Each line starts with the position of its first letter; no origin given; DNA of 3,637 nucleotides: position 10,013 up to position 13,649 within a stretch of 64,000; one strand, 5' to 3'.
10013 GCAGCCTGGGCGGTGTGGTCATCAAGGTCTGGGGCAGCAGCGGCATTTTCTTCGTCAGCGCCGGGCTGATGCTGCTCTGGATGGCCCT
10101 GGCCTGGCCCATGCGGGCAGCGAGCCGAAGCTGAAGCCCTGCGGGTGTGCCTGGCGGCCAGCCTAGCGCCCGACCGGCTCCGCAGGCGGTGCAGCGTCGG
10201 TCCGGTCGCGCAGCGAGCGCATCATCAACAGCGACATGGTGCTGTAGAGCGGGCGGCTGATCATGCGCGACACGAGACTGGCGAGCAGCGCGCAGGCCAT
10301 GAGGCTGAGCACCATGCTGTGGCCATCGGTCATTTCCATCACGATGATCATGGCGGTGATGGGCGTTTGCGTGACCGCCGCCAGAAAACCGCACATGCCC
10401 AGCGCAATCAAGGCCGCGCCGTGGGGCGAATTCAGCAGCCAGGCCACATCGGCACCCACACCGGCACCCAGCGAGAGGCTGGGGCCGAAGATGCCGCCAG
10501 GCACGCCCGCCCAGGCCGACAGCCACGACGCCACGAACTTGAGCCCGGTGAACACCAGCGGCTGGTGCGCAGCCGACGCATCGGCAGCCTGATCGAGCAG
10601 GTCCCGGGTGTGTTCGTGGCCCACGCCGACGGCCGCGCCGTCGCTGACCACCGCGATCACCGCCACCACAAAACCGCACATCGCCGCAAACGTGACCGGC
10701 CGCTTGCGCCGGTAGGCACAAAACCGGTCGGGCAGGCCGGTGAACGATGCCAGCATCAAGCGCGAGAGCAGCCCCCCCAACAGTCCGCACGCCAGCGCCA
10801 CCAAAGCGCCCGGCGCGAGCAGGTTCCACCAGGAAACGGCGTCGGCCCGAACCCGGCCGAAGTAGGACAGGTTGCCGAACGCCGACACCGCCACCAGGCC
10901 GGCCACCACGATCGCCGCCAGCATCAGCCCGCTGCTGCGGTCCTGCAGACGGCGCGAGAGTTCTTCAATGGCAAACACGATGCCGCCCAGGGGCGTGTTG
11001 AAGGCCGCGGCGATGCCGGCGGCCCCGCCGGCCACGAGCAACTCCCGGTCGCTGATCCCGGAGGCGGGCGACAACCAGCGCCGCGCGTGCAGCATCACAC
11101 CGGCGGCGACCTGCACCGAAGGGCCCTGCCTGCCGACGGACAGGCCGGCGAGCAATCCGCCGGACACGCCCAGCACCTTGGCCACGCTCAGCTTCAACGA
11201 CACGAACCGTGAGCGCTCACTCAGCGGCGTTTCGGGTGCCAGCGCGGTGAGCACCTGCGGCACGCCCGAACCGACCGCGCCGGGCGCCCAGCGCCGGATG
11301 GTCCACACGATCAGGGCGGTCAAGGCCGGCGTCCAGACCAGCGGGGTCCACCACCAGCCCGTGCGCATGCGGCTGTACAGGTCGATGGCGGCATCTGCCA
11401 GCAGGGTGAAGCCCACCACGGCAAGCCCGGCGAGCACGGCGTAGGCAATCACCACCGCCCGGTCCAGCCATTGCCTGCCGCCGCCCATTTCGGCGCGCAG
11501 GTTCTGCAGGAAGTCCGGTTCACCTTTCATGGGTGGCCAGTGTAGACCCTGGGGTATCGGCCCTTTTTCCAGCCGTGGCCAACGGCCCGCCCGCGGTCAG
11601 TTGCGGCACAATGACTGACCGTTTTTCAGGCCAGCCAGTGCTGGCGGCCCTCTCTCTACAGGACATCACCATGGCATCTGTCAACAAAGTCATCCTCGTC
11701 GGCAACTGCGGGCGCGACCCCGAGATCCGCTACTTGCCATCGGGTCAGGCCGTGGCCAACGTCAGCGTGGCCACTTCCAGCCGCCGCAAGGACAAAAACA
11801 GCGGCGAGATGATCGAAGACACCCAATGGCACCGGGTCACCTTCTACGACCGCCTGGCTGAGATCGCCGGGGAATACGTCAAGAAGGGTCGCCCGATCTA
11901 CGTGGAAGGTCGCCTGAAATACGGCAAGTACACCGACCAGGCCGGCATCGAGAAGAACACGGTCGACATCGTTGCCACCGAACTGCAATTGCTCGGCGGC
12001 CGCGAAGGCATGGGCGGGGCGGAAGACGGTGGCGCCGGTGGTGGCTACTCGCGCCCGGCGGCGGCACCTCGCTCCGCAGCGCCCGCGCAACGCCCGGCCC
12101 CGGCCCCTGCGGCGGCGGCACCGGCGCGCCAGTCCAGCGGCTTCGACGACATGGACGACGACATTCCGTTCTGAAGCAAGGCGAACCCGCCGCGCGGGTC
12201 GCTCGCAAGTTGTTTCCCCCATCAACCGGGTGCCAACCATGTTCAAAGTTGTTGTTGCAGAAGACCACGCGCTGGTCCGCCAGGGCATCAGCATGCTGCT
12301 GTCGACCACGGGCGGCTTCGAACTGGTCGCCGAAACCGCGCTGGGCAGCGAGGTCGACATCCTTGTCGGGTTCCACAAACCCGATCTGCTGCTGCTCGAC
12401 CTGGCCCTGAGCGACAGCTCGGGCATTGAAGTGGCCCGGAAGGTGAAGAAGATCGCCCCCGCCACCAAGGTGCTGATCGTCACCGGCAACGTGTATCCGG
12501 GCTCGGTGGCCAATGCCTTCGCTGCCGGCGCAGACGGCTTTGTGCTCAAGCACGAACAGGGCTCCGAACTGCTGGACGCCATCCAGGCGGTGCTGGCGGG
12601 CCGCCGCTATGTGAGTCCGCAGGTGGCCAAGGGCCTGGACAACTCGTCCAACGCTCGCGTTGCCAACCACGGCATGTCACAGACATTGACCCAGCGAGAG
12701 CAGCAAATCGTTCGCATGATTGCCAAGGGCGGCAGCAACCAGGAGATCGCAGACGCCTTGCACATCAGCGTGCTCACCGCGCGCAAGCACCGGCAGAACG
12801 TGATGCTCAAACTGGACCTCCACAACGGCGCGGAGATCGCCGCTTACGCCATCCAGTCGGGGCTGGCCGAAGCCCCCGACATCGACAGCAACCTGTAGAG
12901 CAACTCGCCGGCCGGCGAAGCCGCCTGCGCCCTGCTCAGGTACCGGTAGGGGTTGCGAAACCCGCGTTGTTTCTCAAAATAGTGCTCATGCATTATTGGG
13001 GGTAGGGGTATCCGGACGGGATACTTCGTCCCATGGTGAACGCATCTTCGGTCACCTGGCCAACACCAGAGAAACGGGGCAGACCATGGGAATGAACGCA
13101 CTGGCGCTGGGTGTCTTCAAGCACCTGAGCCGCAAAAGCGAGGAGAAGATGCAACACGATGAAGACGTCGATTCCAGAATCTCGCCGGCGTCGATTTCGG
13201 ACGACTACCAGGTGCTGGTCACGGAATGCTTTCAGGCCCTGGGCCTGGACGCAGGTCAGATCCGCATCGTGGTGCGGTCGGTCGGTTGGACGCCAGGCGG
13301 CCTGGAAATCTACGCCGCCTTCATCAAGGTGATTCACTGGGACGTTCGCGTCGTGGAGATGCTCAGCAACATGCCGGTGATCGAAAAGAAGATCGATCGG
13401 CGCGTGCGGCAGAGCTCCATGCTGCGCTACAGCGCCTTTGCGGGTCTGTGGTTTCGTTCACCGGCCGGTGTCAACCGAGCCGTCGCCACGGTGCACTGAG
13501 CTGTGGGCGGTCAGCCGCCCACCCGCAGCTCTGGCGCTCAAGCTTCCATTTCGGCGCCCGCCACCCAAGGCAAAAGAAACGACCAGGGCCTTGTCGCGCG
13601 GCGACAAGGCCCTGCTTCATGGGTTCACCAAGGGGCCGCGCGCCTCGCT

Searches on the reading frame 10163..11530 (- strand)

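Call 5: search_protein_families(library=pfam, proteins=[window:10163-11530:-], max_evalue=0.01)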
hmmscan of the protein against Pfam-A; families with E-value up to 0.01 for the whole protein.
window:10163-11530:- (455 aa): 1 family
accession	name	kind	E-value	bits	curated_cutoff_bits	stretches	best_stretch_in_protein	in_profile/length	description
PF00654.25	Voltage_CLC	-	4.7e-81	273.1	24.8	1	71-422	2-346/346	Voltage gated chloride channel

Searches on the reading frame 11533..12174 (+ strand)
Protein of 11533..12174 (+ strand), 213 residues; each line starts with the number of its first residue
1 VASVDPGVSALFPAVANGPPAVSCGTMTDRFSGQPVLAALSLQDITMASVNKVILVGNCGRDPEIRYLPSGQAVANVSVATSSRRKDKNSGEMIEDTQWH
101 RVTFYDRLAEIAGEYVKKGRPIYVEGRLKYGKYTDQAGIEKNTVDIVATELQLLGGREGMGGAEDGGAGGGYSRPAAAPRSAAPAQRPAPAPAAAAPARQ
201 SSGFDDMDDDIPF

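Call 5: search_protein_families(library=pfam, proteins=[window:11533-12174:+], max_evalue=0.01)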
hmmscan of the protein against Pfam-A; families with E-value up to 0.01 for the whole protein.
window:11533-12174:+ (213 aa): 1 family
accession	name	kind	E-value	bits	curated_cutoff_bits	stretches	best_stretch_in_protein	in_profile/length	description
PF00436.31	SSB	-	2.4e-33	114.8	26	1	50-154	1-104/104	Single-strand binding protein family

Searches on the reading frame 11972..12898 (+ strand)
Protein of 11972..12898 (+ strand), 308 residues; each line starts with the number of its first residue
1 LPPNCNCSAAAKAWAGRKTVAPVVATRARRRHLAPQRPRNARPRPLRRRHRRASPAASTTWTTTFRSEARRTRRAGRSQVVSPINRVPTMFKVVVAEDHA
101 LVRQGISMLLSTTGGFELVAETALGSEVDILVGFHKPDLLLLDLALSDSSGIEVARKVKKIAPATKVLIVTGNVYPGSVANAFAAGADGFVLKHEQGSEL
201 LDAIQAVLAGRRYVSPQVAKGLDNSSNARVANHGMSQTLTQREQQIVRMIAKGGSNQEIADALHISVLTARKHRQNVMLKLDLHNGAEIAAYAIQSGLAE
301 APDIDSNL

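Call 5: search_protein_families(library=pfam, proteins=[window:11972-12898:+], max_evalue=0.01)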
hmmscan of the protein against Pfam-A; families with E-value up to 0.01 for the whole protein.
window:11972-12898:+ (308 aa): 5 families
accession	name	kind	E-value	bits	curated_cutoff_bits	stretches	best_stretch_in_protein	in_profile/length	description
PF00072.30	Response_reg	-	8.9e-19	68.1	30.2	1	93-205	1-111/111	Response regulator receiver domain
PF00196.25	GerE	-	4.7e-16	58.6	23.5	1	237-293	1-57/57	Bacterial regulatory proteins, luxR family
PF08281.18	Sigma70_r4_2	-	9.6e-05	22.4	25.7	1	237-281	9-54/54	Sigma-70, region 4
PF13384.12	HTH_23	-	0.00092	19.4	24.6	1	241-275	5-39/50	Homeodomain-like domain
PF04545.22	Sigma70_r4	-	0.0022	17.9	24.1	1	237-281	3-48/50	Sigma-70, region 4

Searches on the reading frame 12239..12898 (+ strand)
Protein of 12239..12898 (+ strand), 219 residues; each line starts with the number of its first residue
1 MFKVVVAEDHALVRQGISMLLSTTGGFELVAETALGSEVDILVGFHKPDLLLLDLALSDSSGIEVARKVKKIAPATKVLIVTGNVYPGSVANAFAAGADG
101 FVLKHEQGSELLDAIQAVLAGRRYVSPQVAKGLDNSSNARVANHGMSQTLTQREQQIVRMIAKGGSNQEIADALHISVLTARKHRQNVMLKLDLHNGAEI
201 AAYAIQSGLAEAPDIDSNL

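Call 16: search_protein_families(library=ncbifam, proteins=[window:12239-12898:+], max_evalue=0.001)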
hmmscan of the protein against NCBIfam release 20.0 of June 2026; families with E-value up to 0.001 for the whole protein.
window:12239-12898:+ (219 aa): 75 families (the best 25 are shown)
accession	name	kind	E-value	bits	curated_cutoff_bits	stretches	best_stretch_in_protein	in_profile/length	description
NF011896.0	PRK15369.1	equivalog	4.4e-43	147.3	242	1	2-209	4-209/211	two component system response regulator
NF052445.1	RespRegMctR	equivalog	3.2e-36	124.7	300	1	3-209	3-204/205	two-component system response regulator MctR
NF007935.0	PRK10651.1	equivalog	2.2e-35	121.8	250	1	3-207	8-213/216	two-component system response regulator NarL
NF007018.1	PRK09483.1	equivalog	1.4e-34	119.7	280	1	1-215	1-214/217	UvrY/SirA/GacA family response regulator transcription factor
NF047785.1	respo_reg_MadR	equivalog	4.7e-34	117.6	300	1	3-209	2-208/209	MadR family response regulator transcription factor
NF007708.0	PRK10403.1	equivalog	1.9e-29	102.7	343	1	2-195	7-199/215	nitrate/nitrite response regulator protein NarP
NF007403.0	PRK09935.1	equivalog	1.3e-24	87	271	1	4-205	6-205/210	fimbria biosynthesis transcriptional regulator FimZ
NF007685.0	PRK10360.1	equivalog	2.3e-23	83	258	1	1-202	1-190/196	response regulator transcription factor UhpA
NF007419.0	PRK09958.1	equivalog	5.3e-18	65.3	251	1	4-206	3-200/204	acid-sensing system DNA-binding response regulator EvgA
NF006900.1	PRK09390.1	equivalog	3e-17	62.8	255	1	4-208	7-201/203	response regulator FixJ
NF008098.0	PRK10840.1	equivalog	2.2e-16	60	235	1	3-203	5-204/216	response regulator transcription factor RcsB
NF041830.1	RR_TF_ErdR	exception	4.4e-16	59.2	390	1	2-199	2-200/213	response regulator transcription factor ErdR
NF007505.1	PRK10100.1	equivalog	9e-16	58.2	250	1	47-203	41-198/204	biofilm master transcriptional regulator CsgD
NF045991.1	RespRegCtrARhodob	equivalog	1.7e-13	50.9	350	1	3-161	2-161/224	response regulator transcription factor CtrA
NF040749.1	tetrathio_RR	equivalog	7.8e-13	48.6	290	1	43-200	39-184/191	tetrathionate respiration response regulator TtrR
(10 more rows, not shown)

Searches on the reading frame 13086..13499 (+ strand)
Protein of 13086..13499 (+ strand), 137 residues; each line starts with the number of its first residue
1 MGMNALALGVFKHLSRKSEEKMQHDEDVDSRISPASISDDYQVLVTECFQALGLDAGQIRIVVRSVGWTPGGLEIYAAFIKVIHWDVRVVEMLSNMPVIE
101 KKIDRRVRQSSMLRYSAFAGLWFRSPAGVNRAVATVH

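Call 46: search_protein_families(library=pfam, proteins=[window:13086-13499:+], max_evalue=0.01)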
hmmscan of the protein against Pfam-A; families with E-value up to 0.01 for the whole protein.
window:13086-13499:+ (137 aa): 0 families
